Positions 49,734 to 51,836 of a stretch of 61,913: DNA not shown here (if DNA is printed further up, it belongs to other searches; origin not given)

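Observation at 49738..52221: Compositionally distinct two-gene cassette (ABC half-transporter plus convergent 110-aa unknown protein) between gpsA and lepA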

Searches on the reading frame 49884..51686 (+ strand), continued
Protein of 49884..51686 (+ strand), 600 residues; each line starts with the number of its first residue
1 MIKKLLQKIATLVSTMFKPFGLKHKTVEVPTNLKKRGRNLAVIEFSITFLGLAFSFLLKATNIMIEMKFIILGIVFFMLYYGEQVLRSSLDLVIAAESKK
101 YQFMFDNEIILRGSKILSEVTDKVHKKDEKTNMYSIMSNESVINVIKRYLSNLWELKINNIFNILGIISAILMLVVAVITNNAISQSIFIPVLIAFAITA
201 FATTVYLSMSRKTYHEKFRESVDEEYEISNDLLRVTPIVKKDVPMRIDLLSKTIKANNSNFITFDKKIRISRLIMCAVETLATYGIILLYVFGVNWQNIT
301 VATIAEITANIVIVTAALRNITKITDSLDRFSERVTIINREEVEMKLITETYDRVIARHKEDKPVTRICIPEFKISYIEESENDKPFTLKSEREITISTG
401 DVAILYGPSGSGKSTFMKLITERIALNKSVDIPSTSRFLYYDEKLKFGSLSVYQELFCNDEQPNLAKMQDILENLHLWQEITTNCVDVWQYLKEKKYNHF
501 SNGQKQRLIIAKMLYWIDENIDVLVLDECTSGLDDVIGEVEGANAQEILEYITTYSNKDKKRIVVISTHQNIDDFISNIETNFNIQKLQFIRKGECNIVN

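Call 73: find_related_loci(query=A4, collection=viral_contigs, flank=5000)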
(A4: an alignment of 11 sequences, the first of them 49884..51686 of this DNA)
Query A4 (600 aa) in viral_contigs; peptide patterns used: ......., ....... (x = any residue, [..] = any of these).
192 stretches matched a pattern; 7 encode a relative of the query (tblastn E <= 1e-3); 7 distinct loci.
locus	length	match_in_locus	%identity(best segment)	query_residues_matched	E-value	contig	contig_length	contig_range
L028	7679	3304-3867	26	353-534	2e-7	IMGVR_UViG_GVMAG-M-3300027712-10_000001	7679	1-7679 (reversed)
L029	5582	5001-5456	29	395-543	1e-6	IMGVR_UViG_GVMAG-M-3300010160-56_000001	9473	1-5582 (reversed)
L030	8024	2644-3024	30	403-534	2e-6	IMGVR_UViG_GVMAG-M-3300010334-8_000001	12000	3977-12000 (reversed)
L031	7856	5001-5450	32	395-547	6e-6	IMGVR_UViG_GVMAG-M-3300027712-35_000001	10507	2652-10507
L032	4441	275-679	28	395-534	1e-5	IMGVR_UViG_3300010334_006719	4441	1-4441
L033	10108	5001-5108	44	403-438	2e-5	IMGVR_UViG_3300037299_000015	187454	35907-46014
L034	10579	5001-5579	29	383-573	4e-5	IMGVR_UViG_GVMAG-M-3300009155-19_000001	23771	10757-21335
